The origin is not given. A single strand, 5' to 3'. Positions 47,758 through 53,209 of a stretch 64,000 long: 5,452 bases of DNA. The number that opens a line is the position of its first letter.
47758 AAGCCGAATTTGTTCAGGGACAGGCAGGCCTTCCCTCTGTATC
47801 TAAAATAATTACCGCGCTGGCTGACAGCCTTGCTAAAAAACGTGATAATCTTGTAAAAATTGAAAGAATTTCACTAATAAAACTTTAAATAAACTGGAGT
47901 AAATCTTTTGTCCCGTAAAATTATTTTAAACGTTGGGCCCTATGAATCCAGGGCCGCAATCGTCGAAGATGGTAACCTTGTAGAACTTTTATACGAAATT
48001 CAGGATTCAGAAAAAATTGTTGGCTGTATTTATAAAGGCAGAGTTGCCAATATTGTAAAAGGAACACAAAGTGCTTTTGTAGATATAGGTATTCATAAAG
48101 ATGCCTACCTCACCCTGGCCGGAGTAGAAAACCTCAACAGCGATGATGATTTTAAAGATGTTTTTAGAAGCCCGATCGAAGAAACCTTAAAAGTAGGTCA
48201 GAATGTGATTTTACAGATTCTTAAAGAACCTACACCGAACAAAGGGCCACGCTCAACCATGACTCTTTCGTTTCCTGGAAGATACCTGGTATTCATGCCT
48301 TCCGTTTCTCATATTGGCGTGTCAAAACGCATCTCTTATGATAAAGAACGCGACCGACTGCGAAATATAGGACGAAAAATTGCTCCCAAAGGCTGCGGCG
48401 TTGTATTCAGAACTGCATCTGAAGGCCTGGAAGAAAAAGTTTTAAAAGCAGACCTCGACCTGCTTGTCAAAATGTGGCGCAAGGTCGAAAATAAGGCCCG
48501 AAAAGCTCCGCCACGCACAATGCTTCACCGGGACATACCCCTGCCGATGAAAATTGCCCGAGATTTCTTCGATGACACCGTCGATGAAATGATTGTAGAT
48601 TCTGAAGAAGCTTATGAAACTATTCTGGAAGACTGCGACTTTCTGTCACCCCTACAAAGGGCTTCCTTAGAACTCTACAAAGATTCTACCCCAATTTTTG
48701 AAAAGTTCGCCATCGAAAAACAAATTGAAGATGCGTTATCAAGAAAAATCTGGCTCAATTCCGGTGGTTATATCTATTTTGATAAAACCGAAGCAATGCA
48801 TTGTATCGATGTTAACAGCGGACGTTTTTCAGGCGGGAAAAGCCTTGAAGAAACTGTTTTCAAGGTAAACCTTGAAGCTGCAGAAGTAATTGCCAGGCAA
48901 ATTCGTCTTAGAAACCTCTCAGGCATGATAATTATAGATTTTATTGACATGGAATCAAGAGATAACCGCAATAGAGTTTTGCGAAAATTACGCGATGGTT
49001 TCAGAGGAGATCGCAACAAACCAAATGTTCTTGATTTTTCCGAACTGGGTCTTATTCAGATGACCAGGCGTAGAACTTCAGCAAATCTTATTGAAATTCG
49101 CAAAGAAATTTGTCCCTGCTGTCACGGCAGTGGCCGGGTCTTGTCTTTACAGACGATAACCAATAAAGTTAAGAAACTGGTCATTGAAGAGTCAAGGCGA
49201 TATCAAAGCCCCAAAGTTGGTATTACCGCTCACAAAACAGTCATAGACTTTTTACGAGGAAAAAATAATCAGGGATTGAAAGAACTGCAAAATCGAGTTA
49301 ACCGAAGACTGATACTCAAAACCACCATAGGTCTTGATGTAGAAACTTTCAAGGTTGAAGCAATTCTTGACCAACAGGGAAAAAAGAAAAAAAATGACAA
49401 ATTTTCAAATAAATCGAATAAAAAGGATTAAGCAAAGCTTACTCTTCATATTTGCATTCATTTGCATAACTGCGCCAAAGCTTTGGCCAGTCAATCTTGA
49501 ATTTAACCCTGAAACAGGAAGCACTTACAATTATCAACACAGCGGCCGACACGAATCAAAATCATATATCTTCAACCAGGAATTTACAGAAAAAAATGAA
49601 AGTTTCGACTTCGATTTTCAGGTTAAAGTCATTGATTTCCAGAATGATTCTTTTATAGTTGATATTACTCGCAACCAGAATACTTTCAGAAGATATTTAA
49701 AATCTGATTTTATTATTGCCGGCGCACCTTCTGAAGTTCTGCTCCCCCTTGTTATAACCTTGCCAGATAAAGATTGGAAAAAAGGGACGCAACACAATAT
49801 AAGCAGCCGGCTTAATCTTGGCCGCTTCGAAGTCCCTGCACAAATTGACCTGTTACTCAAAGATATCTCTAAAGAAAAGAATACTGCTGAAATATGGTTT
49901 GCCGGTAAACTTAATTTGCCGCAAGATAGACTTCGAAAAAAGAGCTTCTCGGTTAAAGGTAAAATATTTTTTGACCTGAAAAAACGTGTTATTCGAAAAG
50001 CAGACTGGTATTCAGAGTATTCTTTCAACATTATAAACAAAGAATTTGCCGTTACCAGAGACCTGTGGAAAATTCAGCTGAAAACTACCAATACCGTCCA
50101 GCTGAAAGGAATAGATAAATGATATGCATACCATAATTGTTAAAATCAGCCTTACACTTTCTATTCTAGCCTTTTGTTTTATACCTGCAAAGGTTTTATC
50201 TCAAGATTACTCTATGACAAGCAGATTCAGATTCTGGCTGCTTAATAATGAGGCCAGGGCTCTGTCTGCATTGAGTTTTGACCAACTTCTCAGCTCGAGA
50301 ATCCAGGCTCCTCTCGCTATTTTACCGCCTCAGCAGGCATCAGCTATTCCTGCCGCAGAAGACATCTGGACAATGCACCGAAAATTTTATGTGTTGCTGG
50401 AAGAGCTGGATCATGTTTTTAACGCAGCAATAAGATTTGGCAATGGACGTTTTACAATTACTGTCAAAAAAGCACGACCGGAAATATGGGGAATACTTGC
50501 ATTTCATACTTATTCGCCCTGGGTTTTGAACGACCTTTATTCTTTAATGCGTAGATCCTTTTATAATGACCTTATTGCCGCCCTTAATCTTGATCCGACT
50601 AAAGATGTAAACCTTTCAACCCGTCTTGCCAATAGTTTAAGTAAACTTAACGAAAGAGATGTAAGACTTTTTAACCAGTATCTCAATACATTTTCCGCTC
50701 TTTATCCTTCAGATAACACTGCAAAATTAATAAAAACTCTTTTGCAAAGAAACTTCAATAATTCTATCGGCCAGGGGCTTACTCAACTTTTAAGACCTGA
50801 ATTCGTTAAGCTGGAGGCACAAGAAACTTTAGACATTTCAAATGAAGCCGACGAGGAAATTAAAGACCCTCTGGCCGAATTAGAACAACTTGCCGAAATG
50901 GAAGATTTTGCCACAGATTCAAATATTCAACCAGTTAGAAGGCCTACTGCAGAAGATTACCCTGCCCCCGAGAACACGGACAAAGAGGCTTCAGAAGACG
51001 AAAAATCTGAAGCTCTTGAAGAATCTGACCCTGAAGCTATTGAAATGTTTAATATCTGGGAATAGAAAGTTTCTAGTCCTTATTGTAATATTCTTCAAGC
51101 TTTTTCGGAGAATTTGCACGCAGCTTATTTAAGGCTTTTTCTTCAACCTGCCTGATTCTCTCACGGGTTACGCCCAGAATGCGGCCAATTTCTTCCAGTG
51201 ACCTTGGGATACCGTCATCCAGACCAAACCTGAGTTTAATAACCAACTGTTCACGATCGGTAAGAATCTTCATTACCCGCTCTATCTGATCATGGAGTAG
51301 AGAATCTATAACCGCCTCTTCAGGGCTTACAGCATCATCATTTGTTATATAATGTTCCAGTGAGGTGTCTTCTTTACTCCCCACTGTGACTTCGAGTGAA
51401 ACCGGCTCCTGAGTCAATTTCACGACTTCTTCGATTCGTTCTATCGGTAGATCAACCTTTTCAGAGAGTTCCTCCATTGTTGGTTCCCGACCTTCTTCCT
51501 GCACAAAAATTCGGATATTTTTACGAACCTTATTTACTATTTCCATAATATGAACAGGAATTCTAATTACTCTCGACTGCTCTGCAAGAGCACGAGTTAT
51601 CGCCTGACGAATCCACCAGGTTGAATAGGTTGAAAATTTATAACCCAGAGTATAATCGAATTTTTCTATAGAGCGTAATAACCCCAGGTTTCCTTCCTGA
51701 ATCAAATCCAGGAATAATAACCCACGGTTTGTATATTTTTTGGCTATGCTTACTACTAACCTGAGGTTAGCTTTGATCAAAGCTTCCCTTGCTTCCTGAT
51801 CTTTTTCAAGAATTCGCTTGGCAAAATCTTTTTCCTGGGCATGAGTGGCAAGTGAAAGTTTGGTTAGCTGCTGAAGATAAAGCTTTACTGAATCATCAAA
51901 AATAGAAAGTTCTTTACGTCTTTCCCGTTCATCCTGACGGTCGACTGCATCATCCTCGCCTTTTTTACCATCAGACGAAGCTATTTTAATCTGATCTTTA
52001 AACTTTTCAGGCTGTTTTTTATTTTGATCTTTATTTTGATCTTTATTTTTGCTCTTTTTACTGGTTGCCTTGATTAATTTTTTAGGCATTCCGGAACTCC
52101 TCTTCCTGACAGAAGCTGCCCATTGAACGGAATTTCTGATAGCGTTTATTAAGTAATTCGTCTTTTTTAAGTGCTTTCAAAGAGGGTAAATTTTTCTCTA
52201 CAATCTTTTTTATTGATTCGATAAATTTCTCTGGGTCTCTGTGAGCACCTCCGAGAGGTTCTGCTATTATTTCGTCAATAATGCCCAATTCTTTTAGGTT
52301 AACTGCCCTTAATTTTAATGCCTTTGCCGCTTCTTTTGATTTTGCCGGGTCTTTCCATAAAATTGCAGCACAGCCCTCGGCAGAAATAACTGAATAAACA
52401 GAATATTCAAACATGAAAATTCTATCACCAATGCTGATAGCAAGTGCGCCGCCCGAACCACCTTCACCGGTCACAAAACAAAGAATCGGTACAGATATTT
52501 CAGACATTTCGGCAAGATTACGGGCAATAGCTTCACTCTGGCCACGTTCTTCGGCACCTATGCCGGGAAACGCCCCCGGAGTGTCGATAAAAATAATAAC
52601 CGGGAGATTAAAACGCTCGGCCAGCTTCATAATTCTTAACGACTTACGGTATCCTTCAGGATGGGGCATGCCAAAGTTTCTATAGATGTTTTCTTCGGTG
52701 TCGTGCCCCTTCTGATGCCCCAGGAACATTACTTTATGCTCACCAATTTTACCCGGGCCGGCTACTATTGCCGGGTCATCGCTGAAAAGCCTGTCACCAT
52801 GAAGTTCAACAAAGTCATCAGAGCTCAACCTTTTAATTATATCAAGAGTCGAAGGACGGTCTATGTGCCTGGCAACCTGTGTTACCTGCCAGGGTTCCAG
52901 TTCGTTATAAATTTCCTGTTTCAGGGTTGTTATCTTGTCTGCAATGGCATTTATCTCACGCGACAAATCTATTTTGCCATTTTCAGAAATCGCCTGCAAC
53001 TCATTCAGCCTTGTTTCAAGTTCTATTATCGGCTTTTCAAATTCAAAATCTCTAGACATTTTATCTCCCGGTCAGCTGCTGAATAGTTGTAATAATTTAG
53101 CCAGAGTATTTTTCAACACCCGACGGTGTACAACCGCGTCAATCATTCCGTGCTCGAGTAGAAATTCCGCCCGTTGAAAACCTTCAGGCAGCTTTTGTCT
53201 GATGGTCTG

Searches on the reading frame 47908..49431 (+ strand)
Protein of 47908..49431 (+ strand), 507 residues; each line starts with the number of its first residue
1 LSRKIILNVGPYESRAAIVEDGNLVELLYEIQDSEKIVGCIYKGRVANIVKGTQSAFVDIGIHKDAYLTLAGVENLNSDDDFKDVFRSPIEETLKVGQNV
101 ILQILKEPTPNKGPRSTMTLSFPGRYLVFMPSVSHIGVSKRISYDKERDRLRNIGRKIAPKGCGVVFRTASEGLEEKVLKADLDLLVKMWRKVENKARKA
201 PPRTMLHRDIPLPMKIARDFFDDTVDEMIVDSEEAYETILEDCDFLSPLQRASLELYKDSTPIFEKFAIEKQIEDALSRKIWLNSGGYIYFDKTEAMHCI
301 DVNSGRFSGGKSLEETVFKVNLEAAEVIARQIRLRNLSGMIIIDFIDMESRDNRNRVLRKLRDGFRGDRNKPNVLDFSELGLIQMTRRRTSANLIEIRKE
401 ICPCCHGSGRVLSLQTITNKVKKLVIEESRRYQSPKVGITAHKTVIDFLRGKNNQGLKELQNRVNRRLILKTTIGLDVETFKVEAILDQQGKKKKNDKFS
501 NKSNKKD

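Call 9: search_protein_families(library=pfam, proteins=[window:47908-49431:+], max_evalue=0.00001)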
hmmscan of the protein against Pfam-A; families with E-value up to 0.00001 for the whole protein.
window:47908-49431:+ (507 aa): 2 families
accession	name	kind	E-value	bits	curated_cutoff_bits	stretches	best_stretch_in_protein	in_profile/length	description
PF10150.14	RNase_E_G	-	1e-98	330.5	25.5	1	121-390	1-270/270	Ribonuclease E/G family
PF20833.2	RNase_E_G_Thio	-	2.4e-06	28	26.8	1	401-485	1-85/86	RNase E/G, Thioredoxin-like domain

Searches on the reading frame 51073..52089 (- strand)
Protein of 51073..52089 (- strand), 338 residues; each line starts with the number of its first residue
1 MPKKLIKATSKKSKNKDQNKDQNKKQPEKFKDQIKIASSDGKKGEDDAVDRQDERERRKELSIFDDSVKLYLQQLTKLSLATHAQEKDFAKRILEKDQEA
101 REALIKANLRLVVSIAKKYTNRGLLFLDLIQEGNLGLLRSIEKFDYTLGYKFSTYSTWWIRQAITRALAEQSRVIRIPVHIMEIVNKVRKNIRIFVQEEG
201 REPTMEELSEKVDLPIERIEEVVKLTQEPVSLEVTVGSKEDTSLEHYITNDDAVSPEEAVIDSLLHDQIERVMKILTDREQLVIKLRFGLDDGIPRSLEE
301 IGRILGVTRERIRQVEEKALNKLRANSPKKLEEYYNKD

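Call 9: search_protein_families(library=pfam, proteins=[window:51073-52089:-], max_evalue=0.00001)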
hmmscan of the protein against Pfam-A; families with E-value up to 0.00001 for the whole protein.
window:51073-52089:- (338 aa): 3 families
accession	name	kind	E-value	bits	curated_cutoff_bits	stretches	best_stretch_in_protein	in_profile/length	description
PF04542.20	Sigma70_r2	-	4.5e-22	78.1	24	1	104-173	1-70/71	Sigma-70 region 2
PF04539.22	Sigma70_r3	-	1.8e-18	66.9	25.3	1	185-259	3-77/78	Sigma-70 region 3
PF04545.22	Sigma70_r4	-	1.2e-17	63.5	24.1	1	273-325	2-50/50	Sigma-70, region 4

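Call 20: search_protein_families(library=ncbifam, proteins=[window:51073-52089:-], max_evalue=0.001)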
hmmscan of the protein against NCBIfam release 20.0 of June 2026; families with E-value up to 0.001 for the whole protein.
window:51073-52089:- (338 aa): 48 families (the best 25 are shown)
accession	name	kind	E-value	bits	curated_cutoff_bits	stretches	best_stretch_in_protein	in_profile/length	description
NF004208.0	PRK05658.1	equivalog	5.2e-111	372.6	555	1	96-333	389-627/631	RNA polymerase sigma factor RpoD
NF006666.0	PRK09210.1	equivalog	1.7e-108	363.2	572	1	21-334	46-368/370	RNA polymerase sigma factor RpoD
NF004561.0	PRK05901.1-3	equivalog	8.1e-103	345.3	582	1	96-327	296-527/537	RNA polymerase sigma factor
NF004560.0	PRK05901.1-1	equivalog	6.6e-100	335.6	711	1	98-328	277-507/516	RNA polymerase sigma factor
TIGR02393.1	RpoD_Cterm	equivalog_domain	9.9e-99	329.7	354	1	100-334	1-236/238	RNA polymerase sigma factor RpoD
NF005920.0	PRK07921.1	subfamily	2.9e-98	328.9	464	1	69-334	60-326/328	RNA polymerase sigma factor SigB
NF005643.0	PRK07406.1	equivalog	9.9e-96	321.2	500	1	91-334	152-395/397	RNA polymerase sigma factor RpoD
TIGR02997.1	Sig70-cyanoRpoD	subfamily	2.3e-94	316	384.5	1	91-324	66-298/298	RNA polymerase sigma factor, RpoD/SigA family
NF004562.0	PRK05901.1-4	equivalog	1.8e-89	300.8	779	1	91-326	308-543/571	RNA polymerase sigma factor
NF041931.2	MzaA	equivalog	8.7e-88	295.9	800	1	13-334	404-713/726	MZA anti-phage system associated sigma-70 family RNA polymerase sigma factor MzaA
NF005785.0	PRK07598.1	equivalog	3.4e-87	293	554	1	91-327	167-402/415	RNA polymerase sigma factor SigC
TIGR02394.1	rpoS_proteo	equivalog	4.6e-82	275.7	378.7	1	61-325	8-272/285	RNA polymerase sigma factor RpoS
NF005642.0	PRK07405.1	subfamily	4.2e-81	272.6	524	1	94-334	77-315/318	RNA polymerase sigma factor SigD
NF004207.0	PRK05657.1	equivalog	6.8e-81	272.2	394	1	14-325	7-315/329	RNA polymerase sigma factor RpoS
NF004615.0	PRK05949.1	subfamily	2.4e-78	263.4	530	1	88-334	80-324/327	RNA polymerase sigma factor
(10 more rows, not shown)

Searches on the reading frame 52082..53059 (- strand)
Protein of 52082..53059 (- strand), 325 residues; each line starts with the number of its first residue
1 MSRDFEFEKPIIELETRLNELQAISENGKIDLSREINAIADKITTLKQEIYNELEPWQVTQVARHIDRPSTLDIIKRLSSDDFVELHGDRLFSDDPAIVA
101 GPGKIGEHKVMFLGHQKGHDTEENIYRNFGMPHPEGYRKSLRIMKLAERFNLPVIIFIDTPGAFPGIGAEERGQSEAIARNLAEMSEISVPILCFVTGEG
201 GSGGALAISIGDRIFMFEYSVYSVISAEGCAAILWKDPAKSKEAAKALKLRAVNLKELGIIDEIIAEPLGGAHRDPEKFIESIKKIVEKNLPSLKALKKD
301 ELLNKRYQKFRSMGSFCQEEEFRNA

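Call 9: search_protein_families(library=pfam, proteins=[window:52082-53059:-], max_evalue=0.00001)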
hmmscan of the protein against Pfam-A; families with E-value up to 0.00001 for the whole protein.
window:52082-53059:- (325 aa): 2 families
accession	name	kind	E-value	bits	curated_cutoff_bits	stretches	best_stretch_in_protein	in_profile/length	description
PF03255.19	ACCA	-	1.1e-142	475.2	23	1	5-314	2-310/310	Acetyl co-enzyme A carboxylase carboxyltransferase-like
PF01039.27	Carboxyl_trans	-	2e-14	53.6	22.3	1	96-291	282-472/493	Carboxyl transferase domain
